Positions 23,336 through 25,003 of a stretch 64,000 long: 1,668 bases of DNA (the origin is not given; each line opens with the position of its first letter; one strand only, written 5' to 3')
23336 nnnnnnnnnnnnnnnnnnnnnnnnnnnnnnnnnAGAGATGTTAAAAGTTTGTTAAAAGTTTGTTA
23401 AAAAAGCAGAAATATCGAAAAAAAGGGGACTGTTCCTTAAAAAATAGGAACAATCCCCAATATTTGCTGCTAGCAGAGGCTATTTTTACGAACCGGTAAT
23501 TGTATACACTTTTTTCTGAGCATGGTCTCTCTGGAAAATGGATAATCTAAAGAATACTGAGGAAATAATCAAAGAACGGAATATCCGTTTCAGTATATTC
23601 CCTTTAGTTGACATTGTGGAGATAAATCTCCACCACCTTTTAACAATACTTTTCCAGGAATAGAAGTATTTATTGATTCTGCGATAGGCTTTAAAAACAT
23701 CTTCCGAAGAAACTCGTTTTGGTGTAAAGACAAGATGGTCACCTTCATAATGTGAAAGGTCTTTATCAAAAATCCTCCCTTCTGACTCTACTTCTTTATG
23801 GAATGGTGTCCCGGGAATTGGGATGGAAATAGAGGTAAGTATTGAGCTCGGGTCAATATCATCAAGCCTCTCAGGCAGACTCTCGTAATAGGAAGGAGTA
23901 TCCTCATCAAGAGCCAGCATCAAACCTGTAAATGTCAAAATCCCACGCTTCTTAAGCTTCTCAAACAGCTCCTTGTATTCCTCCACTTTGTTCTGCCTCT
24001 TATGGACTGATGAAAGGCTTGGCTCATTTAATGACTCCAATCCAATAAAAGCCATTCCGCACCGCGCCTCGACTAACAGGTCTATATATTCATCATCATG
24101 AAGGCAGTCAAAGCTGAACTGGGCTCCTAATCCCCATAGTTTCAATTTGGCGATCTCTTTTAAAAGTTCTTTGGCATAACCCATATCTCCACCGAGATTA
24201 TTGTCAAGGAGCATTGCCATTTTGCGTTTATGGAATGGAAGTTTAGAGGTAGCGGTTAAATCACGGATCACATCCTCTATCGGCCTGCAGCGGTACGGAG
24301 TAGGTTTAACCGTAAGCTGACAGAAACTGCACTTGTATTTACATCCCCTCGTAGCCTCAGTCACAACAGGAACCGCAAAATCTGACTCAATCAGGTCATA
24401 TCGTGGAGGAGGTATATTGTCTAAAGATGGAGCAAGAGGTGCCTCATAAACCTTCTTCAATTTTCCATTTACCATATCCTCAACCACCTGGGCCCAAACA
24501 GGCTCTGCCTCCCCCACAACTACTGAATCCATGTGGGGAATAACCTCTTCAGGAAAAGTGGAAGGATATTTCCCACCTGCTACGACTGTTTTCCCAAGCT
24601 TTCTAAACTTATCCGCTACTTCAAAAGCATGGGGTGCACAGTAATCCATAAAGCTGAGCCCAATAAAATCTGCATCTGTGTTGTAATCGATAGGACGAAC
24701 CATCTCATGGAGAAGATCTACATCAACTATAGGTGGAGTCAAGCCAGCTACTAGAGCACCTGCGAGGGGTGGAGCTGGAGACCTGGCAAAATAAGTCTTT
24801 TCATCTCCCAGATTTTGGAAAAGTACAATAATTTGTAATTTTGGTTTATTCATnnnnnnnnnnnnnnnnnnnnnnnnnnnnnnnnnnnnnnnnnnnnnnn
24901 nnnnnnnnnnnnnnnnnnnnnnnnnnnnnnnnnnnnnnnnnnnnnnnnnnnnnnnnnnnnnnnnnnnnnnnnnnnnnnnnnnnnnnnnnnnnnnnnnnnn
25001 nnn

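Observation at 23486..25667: B12-binding radical SAM enzyme co-transcribed with an SDR inside the regulon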

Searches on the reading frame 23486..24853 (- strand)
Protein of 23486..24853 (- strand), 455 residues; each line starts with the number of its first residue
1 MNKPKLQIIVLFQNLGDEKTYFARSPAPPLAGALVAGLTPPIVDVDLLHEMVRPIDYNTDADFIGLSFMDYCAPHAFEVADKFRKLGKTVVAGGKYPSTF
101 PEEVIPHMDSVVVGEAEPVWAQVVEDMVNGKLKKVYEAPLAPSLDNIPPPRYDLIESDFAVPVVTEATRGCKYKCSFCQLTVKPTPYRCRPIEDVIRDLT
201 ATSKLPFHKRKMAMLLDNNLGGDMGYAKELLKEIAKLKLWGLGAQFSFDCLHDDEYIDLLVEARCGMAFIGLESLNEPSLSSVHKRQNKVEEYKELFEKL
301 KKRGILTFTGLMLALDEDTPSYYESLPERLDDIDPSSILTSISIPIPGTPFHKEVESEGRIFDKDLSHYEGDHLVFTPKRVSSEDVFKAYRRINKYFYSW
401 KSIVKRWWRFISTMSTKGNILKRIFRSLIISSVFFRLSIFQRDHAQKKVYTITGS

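Call 4: search_protein_families(library=pfam, proteins=[window:23486-24853:-], max_evalue=0.01)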
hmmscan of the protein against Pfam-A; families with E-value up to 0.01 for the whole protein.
window:23486-24853:- (455 aa): 4 families
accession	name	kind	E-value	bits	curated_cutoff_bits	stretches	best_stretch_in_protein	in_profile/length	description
PF04055.27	Radical_SAM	-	1.5e-13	51.7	29.5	1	167-323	3-159/166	Radical SAM superfamily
PF02310.24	B12-binding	-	1.1e-05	25.7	32.1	1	57-119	48-116/121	B12 binding domain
PF13282.11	DUF4070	-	0.00017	22.1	22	1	349-417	1-68/144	Domain of unknown function (DUF4070)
PF19864.5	Radical_SAM_N2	-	0.0076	16.1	29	0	89-134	88-132/151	Radical SAM proteins, N-terminal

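Call 5: search_protein_families(library=ncbifam, proteins=[window:23486-24853:-], max_evalue=0.01)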
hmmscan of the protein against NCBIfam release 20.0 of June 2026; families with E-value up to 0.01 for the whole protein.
window:23486-24853:- (455 aa): 19 families
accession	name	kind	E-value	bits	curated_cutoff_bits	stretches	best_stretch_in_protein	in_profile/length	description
TIGR04013.1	B12_SAM_MJ_1487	hypoth_equivalog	1.3e-18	67.1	251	1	49-199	32-189/382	TIGR04013 family B12-binding domain/radical SAM domain-containing protein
TIGR03471.1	HpnJ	equivalog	1.1e-17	64.1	577.6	1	167-424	202-456/472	hopanoid biosynthesis associated radical SAM protein HpnJ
TIGR02026.1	BchE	equivalog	1.2e-17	64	481.35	1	163-437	195-467/497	magnesium-protoporphyrin IX monomethyl ester anaerobic oxidative cyclase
TIGR04479.1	bcpD_PhpK_rSAM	subfamily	1.9e-16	59.6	600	1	159-314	238-390/504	PhpK family radical SAM P-methyltransferase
TIGR04014.1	B12_SAM_MJ_0865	equivalog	4.6e-11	42.1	360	1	73-357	54-360/434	methyl-coenzyme M reductase glutamine C-methyltransferase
TIGR04072.2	rSAM_ladder_B12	equivalog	4.6e-11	42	360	1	77-361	87-378/443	lipid biosynthesis B12-binding/radical SAM protein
NF038361.1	rSAM_Sden_1168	equivalog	1.2e-09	37.2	575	1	167-361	287-479/560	Sden_1168 family B12-binding radical SAM P-methyltransferase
TIGR04295.1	B12_rSAM_oligo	hypoth_equivalog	5.2e-09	35.3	400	1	165-303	203-333/422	TIGR04295 family B12-binding domain-containing radical SAM protein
NF033712.0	B12_rSAM_KedN5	subfamily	6.7e-09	34.5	700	0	164-178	197-211/624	KedN5 family methylcobalamin-dependent radical SAM C-methyltransferase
TIGR04367.1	HpnR_B12_rSAM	equivalog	1.6e-07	30.3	650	1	74-452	75-468/490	hopanoid C-3 methylase HpnR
TIGR03975.1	rSAM_ocin_1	subfamily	1.3e-06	27.2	281.85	1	141-325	231-422/606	RiPP maturation radical SAM C-methyltransferase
TIGR04428.1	B12_rSAM_trp_MT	equivalog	6e-05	21.6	500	1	169-335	223-400/558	tryptophan 2-C-methyltransferase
TIGR04385.1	B12_rSAM_cofa1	equivalog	7.9e-05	22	450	1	158-204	191-238/438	B12 lower ligand biosynthesis radical SAM protein BzaD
TIGR01125.1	TIGR01125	equivalog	0.00023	20.3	356.95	1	68-201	47-176/432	30S ribosomal protein S12 methylthiotransferase RimO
NF040542.1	rSAM_RCCLKC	equivalog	0.00025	20.4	450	1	137-179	155-197/423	arsinothricin biosynthesis radical SAM protein ArsL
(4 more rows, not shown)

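Call 14: find_homologous_proteins(query=window:23486-24853:-)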
Query window:23486-24853:- (455 aa): 1769 proteins with E <= 0.001 among 8000 candidates; the best 120 are listed.
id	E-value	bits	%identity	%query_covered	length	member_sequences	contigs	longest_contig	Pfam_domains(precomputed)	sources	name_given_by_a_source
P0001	0.0e+0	1032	98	100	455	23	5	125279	PF04055.28,PF02310.25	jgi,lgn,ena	-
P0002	3.6e-286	967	91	99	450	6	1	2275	PF04055.28,PF02310.25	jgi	-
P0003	6.4e-274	927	87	100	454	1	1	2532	PF04055.28,PF02310.25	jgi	-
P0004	1.6e-273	925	87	100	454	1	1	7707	PF04055.28,PF02310.25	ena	-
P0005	6.4e-273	923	87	100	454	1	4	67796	PF04055.28,PF02310.25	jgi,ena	-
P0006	1.4e-272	922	86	100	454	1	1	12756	PF04055.28,PF02310.25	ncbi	-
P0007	1.9e-271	919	86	100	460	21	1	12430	PF04055.28,PF02310.25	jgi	-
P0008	5.0e-271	917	85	99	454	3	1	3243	PF04055.28,PF13282.12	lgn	-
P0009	1.2e-270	916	86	100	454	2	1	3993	PF04055.28,PF02310.25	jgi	jgi:radical SAM superfamily enzyme YgiQ (UPF0313 family)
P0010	1.5e-269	912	85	100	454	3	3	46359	PF04055.28,PF02310.25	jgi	jgi:radical SAM superfamily enzyme YgiQ (UPF0313 family)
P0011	2.2e-269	912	85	100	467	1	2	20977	PF04055.28,PF02310.25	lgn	-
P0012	6.2e-269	910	85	99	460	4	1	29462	PF04055.28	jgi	jgi:radical SAM superfamily enzyme YgiQ (UPF0313 family)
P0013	1.1e-268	909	83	100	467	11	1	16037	PF04055.28,PF02310.25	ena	-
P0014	1.4e-268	909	86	100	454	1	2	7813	PF04055.28,PF02310.25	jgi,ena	-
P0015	1.8e-268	909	85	100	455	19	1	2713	PF04055.28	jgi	-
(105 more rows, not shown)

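Call 15: search_solved_structures(query=window:23486-24853:-, max_evalue=1)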
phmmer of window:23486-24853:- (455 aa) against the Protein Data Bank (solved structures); distinct sequences matched with E-value up to 1: 7.
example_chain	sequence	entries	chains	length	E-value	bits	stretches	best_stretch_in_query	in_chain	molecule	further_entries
9ccb_A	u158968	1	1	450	6.6e-07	31.7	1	160-356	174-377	Radical SAM core domain-containing protein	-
4jc0_A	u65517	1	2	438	0.027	16.5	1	149-333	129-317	Ribosomal protein S12 methylthiotransferase RimO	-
2qgq_A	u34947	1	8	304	0.089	14.8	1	167-333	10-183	Protein TM_1862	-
9n1b_A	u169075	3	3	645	0.2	13.6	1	143-365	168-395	Radical SAM protein | Radical SAM enzyme CysS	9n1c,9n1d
4wn4_A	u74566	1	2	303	0.22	13.5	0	286-307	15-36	Pentatricopeptide repeat protein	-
4wsl_A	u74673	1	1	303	0.5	12.3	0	286-307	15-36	Pentatricopeptide repeat protein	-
7kdx_A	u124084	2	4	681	0.99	11.3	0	164-321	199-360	Methyltransferase TokK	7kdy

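Call 16: find_related_loci(query=window:23486-24853:-, collection=genome_contigs, flank=10000)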
Query window:23486-24853:- (455 aa) in genome_contigs; peptide patterns used: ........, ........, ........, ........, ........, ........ (x = any residue, [..] = any of these).
110 stretches matched a pattern; 78 encode a relative of the query (tblastn E <= 1e-3); 77 distinct loci.
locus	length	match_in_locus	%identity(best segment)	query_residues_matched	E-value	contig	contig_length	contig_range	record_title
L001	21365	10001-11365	84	1-455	0e+0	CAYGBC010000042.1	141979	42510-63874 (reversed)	MAG TPA_asm: uncultured Eubacteriales bacterium isolate ERP108616_co1_418 genome assembly, contig: k119_488680, whole ge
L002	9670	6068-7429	85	1-454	0e+0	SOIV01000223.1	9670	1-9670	MAG: Candidatus Aminicenantes bacterium isolate E29_bin47 NODE_2455_length_9670_cov_84.085179, whole genome shotgun sequ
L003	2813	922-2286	82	1-455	0e+0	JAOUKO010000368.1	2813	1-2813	MAG: Candidatus Aminicenantes bacterium isolate 8_1_Jan_SF_Bin49 8_1_Jan_SF_Bin49_scaffold_30731_c1, whole genome shotgu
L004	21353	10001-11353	83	1-451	0e+0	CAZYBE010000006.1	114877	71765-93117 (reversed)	MAG TPA_asm: uncultured Eubacteriales bacterium isolate binchicken_co376_124 genome assembly, contig: NODE_86_length_114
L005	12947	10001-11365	83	1-455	0e+0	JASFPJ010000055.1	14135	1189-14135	MAG: Candidatus Aminicenantes bacterium isolate D0819M58metaG_Bin_295 D0819M58metaG_FD_scaffold_405_c1, whole genome sho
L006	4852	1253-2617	82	1-455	0e+0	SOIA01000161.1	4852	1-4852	MAG: Candidatus Aminicenantes bacterium isolate E29_bin11 NODE_9558_length_4852_cov_13.370857, whole genome shotgun sequ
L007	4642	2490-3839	81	1-450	0e+0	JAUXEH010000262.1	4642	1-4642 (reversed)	MAG: Candidatus Aminicenantes bacterium isolate CSMAG_2872 CSMAG_2872_k117_4664819_length_4642_cov_20.0000, whole genome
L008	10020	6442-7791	82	1-450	0e+0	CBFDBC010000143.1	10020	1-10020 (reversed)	MAG TPA_asm: uncultured bacterium isolate SRR26215685_binner12_Refined_20 genome assembly, contig: ERZ25073489.1577, who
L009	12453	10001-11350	81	1-450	0e+0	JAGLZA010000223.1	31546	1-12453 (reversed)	MAG: candidate division WOR-3 bacterium isolate RS_13_48 ZL320.bin.48.fa_223, whole genome shotgun sequence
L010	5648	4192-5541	81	1-450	0e+0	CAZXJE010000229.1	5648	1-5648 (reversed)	MAG TPA_asm: uncultured Eubacteriales bacterium isolate SRP068000_co2_124 genome assembly, contig: NODE_21036_length_564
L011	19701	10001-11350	81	1-450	0e+0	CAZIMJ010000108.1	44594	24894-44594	MAG TPA_asm: uncultured Eubacteriales bacterium isolate SRP185410_co1_364 genome assembly, contig: k141_2352590, whole g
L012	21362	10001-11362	79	1-454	0e+0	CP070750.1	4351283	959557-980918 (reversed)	MAG: Candidatus Aminicenantes bacterium isolate bin34 chromosome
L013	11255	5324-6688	78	1-455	0e+0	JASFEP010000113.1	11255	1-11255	MAG: Candidatus Aminicenantes bacterium isolate D0606M12metaG_Bin_51 D0606M12metaG_FD_scaffold_1542_c1, whole genome sho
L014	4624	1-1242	80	37-450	0e+0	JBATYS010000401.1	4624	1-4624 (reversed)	MAG: Candidatus Aminicenantaceae bacterium isolate MFD12937_ilm_asm_bin5 k127_271993, whole genome shotgun sequence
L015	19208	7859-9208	82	1-450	0e+0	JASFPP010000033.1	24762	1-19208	MAG: Candidatus Aminicenantes bacterium isolate D0819M58metaG_sub_Bin_184 D0819M58metaG_FD_scaffold_84_c1, whole genome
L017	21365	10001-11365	70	1-455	0e+0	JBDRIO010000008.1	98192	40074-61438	MAG: Candidatus Eisenbacteria bacterium isolate MEGAHIT-group-1.590 k141_2758872, whole genome shotgun sequence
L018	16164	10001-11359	67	1-453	0e+0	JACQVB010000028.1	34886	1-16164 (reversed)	MAG: Gemmatimonadetes bacterium isolate NC_groundwater_1452_Ag_S-0.65um_65_21 S_p65_S5_coassembly_k141_574768, whole gen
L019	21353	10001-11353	70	1-451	0e+0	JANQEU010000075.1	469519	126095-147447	MAG: Cyclobacteriaceae bacterium isolate PL23a_bin.46 k99_2653855, whole genome shotgun sequence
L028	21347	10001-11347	62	2-450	0e+0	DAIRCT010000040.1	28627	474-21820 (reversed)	MAG TPA_asm: Ignavibacteriaceae bacterium isolate CTOTU2299 NODE_768_length_28627_cov_9.774255, whole genome shotgun seq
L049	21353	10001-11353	59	1-451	0e+0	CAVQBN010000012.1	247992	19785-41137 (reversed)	MAG: uncultured Bacteroidetes bacterium isolate MFD02923.bin.1.74 genome assembly, contig: contig_34238, whole genome sh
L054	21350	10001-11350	62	2-451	0e+0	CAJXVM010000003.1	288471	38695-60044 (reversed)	MAG TPA_asm: uncultured Ignavibacteria bacterium isolate SRR6201696_bin.5_MetaBAT_v2.12.1_MAG genome assembly, contig: N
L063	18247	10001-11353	66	1-450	0e+0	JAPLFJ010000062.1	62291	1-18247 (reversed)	MAG: Ignavibacteriae bacterium isolate LacPavin_0920_WC57_MAG_36_34 LacPavin_0920_WC57_scaffold_664860, whole genome sho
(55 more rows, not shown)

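Call 21: search_protein_families(library=pfam, proteins=[L028:8585-9916:+, L017:7388-9193:+], max_evalue=0.001)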
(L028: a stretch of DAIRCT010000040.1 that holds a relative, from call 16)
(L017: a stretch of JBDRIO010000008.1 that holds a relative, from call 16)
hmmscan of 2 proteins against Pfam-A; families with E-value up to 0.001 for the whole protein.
L028:8585-9916:+ (443 aa): 6 families
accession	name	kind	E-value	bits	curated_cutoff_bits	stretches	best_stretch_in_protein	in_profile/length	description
PF00155.27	Aminotran_1_2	-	2.2e-57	195.3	19.7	1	74-415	3-361/361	Aminotransferase class I and II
PF01053.26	Cys_Met_Meta_PP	-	3.8e-10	39.3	27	1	119-248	54-181/381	Cys/Met metabolism PLP-dependent enzyme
PF00266.25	Aminotran_5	-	1.5e-07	31.2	21.5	1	115-245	41-180/371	Aminotransferase class-V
PF01212.27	Beta_elim_lyase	-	4.6e-06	26.6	27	1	120-298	35-224/288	Beta-eliminating lyase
PF01041.23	DegT_DnrJ_EryC1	-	8.1e-05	22.4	19.8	1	119-256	26-163/360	DegT/DnrJ/EryC1/StrS aminotransferase family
PF01276.26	OKR_DC_1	-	0.00079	18.7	27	0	118-187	67-137/417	Orn/Lys/Arg decarboxylase, major domain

L017:7388-9193:+ (601 aa): 2 families
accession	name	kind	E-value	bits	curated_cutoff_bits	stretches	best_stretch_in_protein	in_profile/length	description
PF00501.34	AMP-binding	-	1.1e-86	291.5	29.9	1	17-421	4-384/384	AMP-binding enzyme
PF23562.2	AMP-binding_C_3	-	7.5e-15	55.8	20.8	1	459-594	2-122/124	AMP-binding enzyme C-terminal domain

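Call 28: search_protein_families(library=ncbifam, proteins=[L028:8585-9916:+, L017:2932-4299:+, L017:7388-9193:+], max_evalue=1e-10)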
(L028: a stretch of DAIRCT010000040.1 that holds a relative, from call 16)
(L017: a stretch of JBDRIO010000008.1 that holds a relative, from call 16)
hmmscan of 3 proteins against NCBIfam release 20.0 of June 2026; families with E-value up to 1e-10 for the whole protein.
L028:8585-9916:+ (443 aa): 11 families
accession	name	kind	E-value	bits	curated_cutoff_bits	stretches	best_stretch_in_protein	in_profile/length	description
NF047600.1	SerpalmtaseCFB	equivalog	2.2e-109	365.8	640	1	50-423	27-393/395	serine palmitoyltransferase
TIGR00858.1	bioF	equivalog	6.2e-109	364.1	426.45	1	66-415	20-364/365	8-amino-7-oxononanoate synthase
NF005394.0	PRK06939.1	equivalog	1.3e-103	346.8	460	1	38-421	13-393/397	glycine C-acetyltransferase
TIGR01825.1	gly_Cac_T_rel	subfamily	5.6e-100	334.7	535.4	1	41-421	8-381/385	BioF/Kbl family PLP-dependent acyltransferase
NF047599.1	SerpalmtaseBetaP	equivalog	8.9e-96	320.9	500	1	71-421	42-392/394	serine palmitoyltransferase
TIGR01822.1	2am3keto_CoA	equivalog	1.1e-89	301.1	493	1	50-421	21-389/393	glycine C-acetyltransferase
TIGR01821.1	5aminolev_synth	equivalog_domain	1.5e-77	261.2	338.55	1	71-423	44-398/402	5-aminolevulinate synthase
NF047603.1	SerpalmtaseAlphaP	equivalog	1.3e-76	257.9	670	1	71-416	44-390/399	serine palmitoyltransferase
NF005526.0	PRK07179.1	equivalog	2.8e-64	217.2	428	1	73-425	55-402/407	alpha-hydroxyketone-type quorum-sensing autoinducer synthase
NF005697.0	PRK07505.1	subfamily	1.4e-40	139.2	342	1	71-423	47-403/405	hypothetical protein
NF004608.1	PRK05937.1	equivalog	2.5e-38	131.8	399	1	76-423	6-350/366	8-amino-7-oxononanoate synthase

L017:2932-4299:+ (455 aa): 11 families
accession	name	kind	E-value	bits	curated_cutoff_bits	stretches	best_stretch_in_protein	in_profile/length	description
NF047600.1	SerpalmtaseCFB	equivalog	4e-131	437.3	640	1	67-453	8-393/395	serine palmitoyltransferase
TIGR01825.1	gly_Cac_T_rel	subfamily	3.4e-124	414.4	535.4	1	74-455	4-385/385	BioF/Kbl family PLP-dependent acyltransferase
NF005394.0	PRK06939.1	equivalog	4.7e-123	410.8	460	1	70-455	8-397/397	glycine C-acetyltransferase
TIGR00858.1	bioF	equivalog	9.2e-121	403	426.45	1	88-443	6-362/365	8-amino-7-oxononanoate synthase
NF047599.1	SerpalmtaseBetaP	equivalog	1.4e-111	373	500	1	62-452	1-393/394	serine palmitoyltransferase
TIGR01822.1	2am3keto_CoA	equivalog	2e-102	343.1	493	1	96-455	30-393/393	glycine C-acetyltransferase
NF047603.1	SerpalmtaseAlphaP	equivalog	3.2e-93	312.5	670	1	94-455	35-399/399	serine palmitoyltransferase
TIGR01821.1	5aminolev_synth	equivalog_domain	1.2e-73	248.3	338.55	1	92-442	34-387/402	5-aminolevulinate synthase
NF005526.0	PRK07179.1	equivalog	9.3e-56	189.1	428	1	104-440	55-387/407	alpha-hydroxyketone-type quorum-sensing autoinducer synthase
NF004608.1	PRK05937.1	equivalog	5.9e-40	137.2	399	1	135-357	41-264/366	8-amino-7-oxononanoate synthase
NF005697.0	PRK07505.1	subfamily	2.8e-37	128.3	342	1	98-440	43-390/405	hypothetical protein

L017:7388-9193:+ (601 aa): 96 families (the best 25 are shown)
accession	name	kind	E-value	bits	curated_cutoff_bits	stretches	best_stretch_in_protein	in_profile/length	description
NF038343.1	ligase_FadD11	exception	3.8e-95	319.5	950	1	10-594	3-583/585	fatty acid--CoA ligase FadD11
NF004837.0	PRK06187.1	subfamily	6.9e-78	262.2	476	2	6-274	6-273/531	long-chain-fatty-acid--CoA ligase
NF005801.1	PRK07656.1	equivalog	5.7e-69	233.1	657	2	9-272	2-264/500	FadD3 family acyl-CoA ligase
NF004511.1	PRK05852.1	equivalog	1.4e-58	198.8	650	2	11-277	2-262/505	FadD7 family fatty acid--CoA ligase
NF004114.0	PRK05605.1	equivalog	3.9e-57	193.8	766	3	324-496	322-507/575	long-chain-fatty-acid--CoA ligase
NF041592.1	carboxyl_red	equivalog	1.2e-56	192.1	1300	1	170-599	227-626/1160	carboxylic acid reductase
NF005702.0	PRK07514.1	subfamily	8.3e-55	186.1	558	2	337-491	268-433/506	malonyl-CoA synthase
NF009233.0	PRK12583.1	subfamily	2e-54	184.9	832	3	341-491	319-483/558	fatty acid CoA ligase family protein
TIGR01923.1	menE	equivalog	1.1e-53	182.8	330.15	2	340-492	225-382/442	o-succinylbenzoate--CoA ligase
NF006182.0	PRK08316.1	subfamily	1.3e-51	175.7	663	2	7-271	10-270/523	fatty acyl-CoA synthetase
NF005714.0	PRK07529.1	subfamily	1.7e-51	175.4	632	2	340-491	339-508/640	acyl-CoA synthetase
NF006181.0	PRK08314.1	subfamily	4.5e-50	170.5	705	2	316-492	296-486/563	long-chain-fatty-acid--CoA ligase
NF005307.0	PRK06839.1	equivalog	4.3e-49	167.5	748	2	330-494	255-429/496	o-succinylbenzoate--CoA ligase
TIGR03098.1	ligase_PEP_1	hypoth_equivalog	7e-49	166.7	592.35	1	10-269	2-259/517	acyl-CoA ligase (AMP-forming), exosortase A system-associated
NF005220.0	PRK06710.1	equivalog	1.3e-48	165.5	1116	1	339-491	323-486/563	long-chain-fatty-acid--CoA ligase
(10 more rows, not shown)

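Call 36: predict_structure(alignment_id=A2)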
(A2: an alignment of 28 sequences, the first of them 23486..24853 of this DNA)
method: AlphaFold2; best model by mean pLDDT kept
length: 455 residues; sequences in the alignment: 28
mean_pLDDT: 68.7   pTM: 0.68
mean pLDDT of the five models: 68.7, 68.7, 64.8, 63.4, 58.4
residues with pLDDT >= 90: 58; 70-90: 202; 50-70: 87; < 50: 108
segments of 3 or more residues with pLDDT < 50: 13-31, 95-99, 142-187, 211-214, 216-219, 277-288, 347-349, 366-370, 448-455
pLDDT, mean of each block of 10 residues (from residue 1): 84 41 32 71 82 72 80 72 93 56 77 78 93 84 38 29 29 35 43 73 67 49 78 85 66 88 76 51 43 84 82 80 87 76 56 77 59 73 86 87 91 77 81 83 62 32
secondary structure, 60 per line:
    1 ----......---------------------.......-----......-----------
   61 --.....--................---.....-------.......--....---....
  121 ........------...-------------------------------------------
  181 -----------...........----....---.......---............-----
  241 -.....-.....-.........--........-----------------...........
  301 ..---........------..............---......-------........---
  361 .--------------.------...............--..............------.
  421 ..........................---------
elements in order: E5-10 H32-38 E44-49 E63-67 H70-85 E89-93 H101-107 E110-113 H117-128 E135-137 H192-202 H207-210 E214-220 H224-235 E242-246 H248-252 H254-262 E265-272 H290-302 E306-313 H320-333 E337-342 H350-357 H383-397 H400-413 H420-446
